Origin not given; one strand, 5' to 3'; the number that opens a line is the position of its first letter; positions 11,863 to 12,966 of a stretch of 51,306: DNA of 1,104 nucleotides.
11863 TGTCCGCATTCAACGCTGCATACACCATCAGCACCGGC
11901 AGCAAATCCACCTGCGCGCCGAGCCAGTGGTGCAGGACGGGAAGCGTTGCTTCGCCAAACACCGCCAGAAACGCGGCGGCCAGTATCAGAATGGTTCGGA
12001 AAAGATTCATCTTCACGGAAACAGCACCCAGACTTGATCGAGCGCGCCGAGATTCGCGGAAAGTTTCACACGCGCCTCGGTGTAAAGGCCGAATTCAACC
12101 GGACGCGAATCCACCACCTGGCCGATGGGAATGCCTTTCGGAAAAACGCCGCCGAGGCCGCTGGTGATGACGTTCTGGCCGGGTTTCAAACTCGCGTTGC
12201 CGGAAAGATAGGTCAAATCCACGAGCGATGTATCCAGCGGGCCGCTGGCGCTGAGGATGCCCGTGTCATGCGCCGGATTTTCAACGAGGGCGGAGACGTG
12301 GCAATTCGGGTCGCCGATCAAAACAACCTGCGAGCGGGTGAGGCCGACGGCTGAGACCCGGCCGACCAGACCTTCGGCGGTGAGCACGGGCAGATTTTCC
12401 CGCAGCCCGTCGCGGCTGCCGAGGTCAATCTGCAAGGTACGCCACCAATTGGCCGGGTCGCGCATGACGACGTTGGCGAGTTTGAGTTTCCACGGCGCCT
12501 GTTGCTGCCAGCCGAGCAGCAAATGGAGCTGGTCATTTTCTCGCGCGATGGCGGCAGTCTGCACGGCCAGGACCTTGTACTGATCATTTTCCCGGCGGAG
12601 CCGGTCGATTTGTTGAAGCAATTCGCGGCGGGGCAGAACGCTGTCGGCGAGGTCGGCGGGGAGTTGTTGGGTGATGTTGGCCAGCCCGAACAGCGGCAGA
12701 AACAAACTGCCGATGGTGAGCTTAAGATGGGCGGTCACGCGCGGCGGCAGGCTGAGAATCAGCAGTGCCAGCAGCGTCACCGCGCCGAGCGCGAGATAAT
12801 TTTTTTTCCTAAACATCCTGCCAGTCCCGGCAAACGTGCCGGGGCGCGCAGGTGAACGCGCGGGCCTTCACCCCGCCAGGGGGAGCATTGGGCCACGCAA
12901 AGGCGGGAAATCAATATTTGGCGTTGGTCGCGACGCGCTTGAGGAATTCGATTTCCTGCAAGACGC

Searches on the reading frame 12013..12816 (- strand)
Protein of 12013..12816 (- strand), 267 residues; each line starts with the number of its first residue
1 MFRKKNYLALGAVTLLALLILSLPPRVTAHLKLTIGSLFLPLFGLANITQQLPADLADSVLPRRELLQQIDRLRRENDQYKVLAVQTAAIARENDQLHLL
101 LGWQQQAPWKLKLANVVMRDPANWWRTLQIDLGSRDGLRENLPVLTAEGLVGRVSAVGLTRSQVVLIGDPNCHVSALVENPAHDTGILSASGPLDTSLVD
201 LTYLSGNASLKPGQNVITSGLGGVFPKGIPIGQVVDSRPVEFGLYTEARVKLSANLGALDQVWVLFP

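Call 48: search_protein_families(library=pfam, proteins=[window:12013-12816:-], max_evalue=0.001)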
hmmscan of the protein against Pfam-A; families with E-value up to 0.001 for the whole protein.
window:12013-12816:- (267 aa): 1 family
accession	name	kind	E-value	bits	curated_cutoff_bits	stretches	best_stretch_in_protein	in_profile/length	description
PF04085.20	MreC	-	2.9e-39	134.6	28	1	116-265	1-146/147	Rod shape-determining protein MreC, barrel core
